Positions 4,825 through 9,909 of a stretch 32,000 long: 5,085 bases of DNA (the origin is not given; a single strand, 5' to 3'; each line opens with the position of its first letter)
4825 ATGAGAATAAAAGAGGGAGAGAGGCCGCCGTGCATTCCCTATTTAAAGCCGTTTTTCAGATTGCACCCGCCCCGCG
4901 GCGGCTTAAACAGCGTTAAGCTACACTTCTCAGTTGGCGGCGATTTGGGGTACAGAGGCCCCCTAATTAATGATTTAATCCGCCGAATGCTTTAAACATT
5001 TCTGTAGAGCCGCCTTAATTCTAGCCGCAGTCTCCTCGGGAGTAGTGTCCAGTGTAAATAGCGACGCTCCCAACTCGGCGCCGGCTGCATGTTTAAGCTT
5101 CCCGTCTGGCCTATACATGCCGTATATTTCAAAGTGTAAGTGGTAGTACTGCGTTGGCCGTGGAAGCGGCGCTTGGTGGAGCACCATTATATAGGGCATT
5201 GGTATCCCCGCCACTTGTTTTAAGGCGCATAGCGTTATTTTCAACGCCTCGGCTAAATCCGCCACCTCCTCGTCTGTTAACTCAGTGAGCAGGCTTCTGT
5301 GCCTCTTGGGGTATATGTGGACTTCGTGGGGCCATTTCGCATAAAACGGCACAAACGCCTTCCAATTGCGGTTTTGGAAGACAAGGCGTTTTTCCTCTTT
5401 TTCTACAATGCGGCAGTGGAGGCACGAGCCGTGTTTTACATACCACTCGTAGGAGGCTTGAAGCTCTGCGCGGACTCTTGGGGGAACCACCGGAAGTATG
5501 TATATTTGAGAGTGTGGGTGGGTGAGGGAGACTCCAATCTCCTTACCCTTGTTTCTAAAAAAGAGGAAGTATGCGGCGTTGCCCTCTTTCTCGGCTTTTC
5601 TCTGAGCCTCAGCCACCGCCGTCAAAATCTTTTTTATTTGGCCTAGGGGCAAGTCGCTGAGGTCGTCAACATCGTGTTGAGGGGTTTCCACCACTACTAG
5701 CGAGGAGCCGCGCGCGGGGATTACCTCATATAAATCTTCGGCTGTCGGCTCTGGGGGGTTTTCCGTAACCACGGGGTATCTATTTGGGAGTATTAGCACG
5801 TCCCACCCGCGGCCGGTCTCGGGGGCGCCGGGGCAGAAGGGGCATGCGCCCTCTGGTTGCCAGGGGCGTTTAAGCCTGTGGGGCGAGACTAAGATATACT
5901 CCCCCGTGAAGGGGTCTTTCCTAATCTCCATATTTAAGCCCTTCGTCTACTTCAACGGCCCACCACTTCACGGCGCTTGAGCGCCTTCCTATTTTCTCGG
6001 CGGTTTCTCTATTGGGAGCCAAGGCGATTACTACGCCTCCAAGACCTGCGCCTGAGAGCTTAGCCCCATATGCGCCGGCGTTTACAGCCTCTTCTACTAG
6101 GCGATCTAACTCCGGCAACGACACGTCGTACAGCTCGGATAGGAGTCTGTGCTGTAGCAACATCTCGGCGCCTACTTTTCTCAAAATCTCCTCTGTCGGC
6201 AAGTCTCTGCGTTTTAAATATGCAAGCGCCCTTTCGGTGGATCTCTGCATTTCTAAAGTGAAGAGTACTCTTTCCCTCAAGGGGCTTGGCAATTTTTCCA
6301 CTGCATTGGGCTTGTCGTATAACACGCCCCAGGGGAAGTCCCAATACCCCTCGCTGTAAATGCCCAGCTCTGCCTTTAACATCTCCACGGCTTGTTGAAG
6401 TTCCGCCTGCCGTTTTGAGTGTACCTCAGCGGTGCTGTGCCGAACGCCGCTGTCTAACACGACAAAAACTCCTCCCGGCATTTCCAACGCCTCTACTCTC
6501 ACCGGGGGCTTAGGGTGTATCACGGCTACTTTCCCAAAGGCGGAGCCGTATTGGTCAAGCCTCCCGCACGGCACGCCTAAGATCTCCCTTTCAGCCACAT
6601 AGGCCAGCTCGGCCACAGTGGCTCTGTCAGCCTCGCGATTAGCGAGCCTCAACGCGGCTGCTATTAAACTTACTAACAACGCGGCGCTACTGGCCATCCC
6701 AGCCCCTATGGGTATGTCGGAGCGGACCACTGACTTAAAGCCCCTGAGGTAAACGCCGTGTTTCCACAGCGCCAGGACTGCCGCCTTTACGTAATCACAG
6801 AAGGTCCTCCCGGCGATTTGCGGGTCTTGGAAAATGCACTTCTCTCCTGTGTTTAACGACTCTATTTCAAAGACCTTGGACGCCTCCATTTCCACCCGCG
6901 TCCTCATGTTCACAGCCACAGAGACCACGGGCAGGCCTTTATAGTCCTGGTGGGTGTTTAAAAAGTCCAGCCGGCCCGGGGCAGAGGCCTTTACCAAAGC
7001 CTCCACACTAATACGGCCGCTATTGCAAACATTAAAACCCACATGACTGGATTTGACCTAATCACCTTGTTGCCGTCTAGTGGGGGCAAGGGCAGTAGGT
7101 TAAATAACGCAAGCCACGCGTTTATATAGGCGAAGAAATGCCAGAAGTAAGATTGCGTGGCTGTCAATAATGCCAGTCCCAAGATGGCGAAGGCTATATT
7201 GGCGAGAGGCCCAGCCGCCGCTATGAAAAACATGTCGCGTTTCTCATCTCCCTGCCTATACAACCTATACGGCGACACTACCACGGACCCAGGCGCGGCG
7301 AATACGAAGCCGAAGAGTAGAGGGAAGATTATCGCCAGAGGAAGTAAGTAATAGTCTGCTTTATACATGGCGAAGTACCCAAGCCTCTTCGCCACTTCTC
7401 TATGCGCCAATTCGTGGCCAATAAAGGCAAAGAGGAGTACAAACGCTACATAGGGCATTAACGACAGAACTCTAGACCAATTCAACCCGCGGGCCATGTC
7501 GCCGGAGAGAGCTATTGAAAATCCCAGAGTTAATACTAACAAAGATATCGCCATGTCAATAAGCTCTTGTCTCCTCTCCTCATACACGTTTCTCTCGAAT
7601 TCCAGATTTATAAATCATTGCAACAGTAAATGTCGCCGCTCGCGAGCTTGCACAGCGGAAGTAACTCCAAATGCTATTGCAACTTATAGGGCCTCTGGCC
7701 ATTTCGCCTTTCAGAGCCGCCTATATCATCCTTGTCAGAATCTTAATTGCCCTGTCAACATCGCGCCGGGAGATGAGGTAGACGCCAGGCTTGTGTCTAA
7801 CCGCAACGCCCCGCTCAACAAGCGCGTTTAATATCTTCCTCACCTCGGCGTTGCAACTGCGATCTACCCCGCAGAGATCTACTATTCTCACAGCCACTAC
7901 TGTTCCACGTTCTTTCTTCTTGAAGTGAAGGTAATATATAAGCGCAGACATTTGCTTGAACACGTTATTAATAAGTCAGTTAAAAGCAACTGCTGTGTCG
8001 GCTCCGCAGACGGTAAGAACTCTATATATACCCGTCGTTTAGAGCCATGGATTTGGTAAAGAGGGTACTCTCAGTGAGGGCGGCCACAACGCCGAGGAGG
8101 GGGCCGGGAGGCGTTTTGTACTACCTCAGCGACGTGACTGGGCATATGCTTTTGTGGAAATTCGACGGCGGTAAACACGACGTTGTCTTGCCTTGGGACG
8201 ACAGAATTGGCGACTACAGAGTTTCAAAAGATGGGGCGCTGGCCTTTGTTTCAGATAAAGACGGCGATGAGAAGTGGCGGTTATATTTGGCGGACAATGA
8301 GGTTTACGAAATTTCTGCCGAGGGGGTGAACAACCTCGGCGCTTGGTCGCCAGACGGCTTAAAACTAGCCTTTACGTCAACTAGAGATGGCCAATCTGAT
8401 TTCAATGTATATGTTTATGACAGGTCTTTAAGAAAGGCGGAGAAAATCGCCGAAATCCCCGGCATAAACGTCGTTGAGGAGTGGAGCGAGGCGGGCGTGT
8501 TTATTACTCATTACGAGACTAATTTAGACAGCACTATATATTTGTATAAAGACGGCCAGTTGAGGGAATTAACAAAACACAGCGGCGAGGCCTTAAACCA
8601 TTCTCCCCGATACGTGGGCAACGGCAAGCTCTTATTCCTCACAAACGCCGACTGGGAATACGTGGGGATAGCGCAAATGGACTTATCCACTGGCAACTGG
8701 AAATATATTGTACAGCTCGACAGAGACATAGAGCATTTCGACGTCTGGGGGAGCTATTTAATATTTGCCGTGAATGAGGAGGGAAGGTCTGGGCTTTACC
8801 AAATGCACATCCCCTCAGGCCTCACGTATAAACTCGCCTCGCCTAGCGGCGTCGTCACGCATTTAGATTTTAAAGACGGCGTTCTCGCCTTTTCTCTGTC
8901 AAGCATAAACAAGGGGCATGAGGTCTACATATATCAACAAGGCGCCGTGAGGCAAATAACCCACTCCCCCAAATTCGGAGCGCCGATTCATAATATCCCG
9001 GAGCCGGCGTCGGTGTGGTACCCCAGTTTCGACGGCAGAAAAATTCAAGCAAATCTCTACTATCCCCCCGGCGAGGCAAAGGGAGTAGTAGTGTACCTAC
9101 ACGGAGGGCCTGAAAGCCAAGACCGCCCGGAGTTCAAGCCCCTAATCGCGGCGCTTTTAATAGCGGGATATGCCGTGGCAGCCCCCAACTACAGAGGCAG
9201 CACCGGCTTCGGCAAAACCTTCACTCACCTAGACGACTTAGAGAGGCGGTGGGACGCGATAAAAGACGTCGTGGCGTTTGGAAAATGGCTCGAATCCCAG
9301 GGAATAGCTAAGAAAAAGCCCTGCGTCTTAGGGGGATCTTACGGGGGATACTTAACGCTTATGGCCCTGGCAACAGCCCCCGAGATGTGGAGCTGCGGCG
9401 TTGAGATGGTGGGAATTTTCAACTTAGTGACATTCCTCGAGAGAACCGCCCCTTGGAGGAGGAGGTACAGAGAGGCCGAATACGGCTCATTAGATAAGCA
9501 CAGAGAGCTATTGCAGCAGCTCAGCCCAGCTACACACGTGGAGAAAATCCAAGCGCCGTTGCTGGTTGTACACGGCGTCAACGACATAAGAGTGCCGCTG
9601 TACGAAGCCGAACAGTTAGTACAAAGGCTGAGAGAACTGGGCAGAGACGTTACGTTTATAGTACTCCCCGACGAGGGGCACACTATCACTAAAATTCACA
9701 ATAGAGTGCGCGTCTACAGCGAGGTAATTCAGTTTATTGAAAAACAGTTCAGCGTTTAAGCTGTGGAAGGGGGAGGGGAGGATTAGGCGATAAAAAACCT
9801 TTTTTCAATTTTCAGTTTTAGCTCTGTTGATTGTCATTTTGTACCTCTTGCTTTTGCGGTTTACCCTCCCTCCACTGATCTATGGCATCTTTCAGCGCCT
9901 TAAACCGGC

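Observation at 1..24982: A divergent two-gene repeat unit occurs three times, and no large-gene copy is intact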

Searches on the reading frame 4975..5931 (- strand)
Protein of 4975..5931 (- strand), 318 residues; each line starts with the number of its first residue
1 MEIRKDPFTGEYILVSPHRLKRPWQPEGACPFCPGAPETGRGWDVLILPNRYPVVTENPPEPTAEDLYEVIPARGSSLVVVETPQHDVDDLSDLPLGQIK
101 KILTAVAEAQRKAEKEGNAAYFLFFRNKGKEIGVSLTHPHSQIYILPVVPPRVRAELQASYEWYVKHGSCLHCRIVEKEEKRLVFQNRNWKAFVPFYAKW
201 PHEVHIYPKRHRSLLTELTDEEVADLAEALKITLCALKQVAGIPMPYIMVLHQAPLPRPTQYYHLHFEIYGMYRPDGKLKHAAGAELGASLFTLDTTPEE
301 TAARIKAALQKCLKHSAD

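Call 24: search_protein_families(library=pfam, proteins=[window:4975-5931:-], max_evalue=0.01)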
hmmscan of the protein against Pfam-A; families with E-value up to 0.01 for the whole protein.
window:4975-5931:- (318 aa): 5 families
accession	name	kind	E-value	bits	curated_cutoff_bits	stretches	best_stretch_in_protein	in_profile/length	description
PF01087.27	GalP_UDP_transf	-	2.7e-16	61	22.1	1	3-150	14-184/184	Galactose-1-phosphate uridyl transferase, N-terminal domain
PF02744.22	GalP_UDP_tr_C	-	1.3e-14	54.7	29.2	1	166-306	11-154/165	Galactose-1-phosphate uridyl transferase, C-terminal domain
PF01230.28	HIT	-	0.00023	22.2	21.5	0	180-239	5-64/98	HIT domain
PF16285.10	DUF4931_N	-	0.00046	20.7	24.1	1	77-144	53-119/124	Domain of unknown function (DUF4931) N-terminal domain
PF11969.13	DcpS_C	-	0.00073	20.4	24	1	169-270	1-100/114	Scavenger mRNA decapping enzyme C-term binding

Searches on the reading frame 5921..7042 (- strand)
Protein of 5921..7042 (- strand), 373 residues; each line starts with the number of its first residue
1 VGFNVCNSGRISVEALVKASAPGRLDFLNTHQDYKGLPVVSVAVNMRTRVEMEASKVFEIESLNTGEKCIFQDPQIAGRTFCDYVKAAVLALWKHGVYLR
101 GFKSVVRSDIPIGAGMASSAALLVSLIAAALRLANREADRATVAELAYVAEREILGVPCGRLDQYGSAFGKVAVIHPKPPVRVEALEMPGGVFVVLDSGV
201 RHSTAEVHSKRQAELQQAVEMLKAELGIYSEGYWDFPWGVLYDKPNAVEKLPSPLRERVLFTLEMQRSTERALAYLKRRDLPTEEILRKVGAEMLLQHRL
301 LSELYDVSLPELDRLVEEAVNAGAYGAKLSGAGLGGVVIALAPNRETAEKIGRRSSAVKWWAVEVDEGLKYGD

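Call 24: search_protein_families(library=pfam, proteins=[window:5921-7042:-], max_evalue=0.01)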
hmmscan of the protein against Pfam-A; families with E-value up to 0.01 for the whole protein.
window:5921-7042:- (373 aa): 4 families
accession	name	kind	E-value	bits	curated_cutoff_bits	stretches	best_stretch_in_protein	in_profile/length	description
PF00288.32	GHMP_kinases_N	-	4e-18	65.8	22.3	1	84-171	2-87/87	GHMP kinases N terminal domain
PF08544.19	GHMP_kinases_C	-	4.4e-14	53.1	21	1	288-353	11-77/85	GHMP kinases C terminal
PF10509.15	GalKase_gal_bdg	-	3.5e-07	30.1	23.1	1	19-50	14-45/49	Galactokinase galactose-binding signature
PF22700.2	MVD-like_N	-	0.0024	18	27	1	104-147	85-128/157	Diphosphomevalonate decarboxylase-like N-terminal domain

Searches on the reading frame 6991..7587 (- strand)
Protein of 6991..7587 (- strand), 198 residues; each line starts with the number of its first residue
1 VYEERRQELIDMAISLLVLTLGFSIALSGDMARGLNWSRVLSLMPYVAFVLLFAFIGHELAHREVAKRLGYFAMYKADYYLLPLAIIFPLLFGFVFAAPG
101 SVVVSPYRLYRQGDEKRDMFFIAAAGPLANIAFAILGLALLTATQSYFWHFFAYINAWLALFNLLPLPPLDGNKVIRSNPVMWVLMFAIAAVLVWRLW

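Call 24: search_protein_families(library=pfam, proteins=[window:6991-7587:-], max_evalue=0.01)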
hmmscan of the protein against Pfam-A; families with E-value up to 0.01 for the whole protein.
window:6991-7587:- (198 aa): 1 family
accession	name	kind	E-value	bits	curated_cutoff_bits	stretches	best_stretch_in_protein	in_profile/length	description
PF02163.28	Peptidase_M50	-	7.7e-12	45.5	27.2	2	144-178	158-192/221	Peptidase family M50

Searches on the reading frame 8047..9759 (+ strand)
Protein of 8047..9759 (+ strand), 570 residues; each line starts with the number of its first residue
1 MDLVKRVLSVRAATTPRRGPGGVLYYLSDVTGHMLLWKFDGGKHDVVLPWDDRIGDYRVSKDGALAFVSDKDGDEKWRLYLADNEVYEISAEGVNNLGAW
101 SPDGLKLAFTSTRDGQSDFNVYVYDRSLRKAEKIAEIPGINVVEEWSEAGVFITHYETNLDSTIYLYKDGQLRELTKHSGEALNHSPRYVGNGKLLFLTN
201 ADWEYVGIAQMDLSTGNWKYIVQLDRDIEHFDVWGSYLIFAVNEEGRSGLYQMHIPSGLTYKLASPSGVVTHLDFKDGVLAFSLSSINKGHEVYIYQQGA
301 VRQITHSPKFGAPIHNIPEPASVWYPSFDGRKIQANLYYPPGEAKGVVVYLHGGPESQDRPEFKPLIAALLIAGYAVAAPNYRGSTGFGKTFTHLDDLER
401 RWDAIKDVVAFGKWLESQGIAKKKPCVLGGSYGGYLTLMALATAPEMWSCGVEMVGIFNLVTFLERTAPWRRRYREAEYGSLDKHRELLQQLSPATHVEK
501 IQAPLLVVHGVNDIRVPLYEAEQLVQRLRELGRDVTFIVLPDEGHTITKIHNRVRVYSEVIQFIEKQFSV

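Call 83: search_protein_families(library=pfam, proteins=[window:8047-9759:+], max_evalue=0.01)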
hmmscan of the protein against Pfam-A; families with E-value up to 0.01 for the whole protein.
window:8047-9759:+ (570 aa): 11 families
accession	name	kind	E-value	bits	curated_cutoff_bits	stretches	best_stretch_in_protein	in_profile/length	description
PF00326.27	Peptidase_S9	-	2.9e-42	145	22.6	1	367-568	6-210/213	Prolyl oligopeptidase family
PF07676.18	PD40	-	4.7e-13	49.1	20.9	1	99-123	15-38/38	WD40-like Beta Propeller Repeat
PF20434.5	BD-FAE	-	6.1e-13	49.2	26.8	1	337-528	3-215/215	BD-FAE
PF02129.25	Peptidase_S15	-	2e-11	44.6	23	1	329-462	1-134/262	X-Pro dipeptidyl-peptidase (S15 family)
PF00561.26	Abhydrolase_1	-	1.2e-10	41.9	25.8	1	347-446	2-92/245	alpha/beta hydrolase fold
PF12146.15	Hydrolase_4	-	4.8e-10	39.6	27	1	343-449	2-102/239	Serine aminopeptidase, S33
PF12697.13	Abhydrolase_6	-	3.1e-09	38.2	26.3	1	348-546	1-205/217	Alpha/beta hydrolase family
PF03583.20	LIP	-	2.9e-05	24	23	0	366-456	18-103/286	Secretory lipase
PF07859.19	Abhydrolase_3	-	3.9e-05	24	25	1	404-547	48-208/210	alpha/beta hydrolase fold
PF11144.14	DUF2920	-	0.00086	19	24.7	0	501-544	290-332/400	Protein of unknown function (DUF2920)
PF01738.24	DLH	-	0.002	18.2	21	1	410-550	83-191/217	Dienelactone hydrolase family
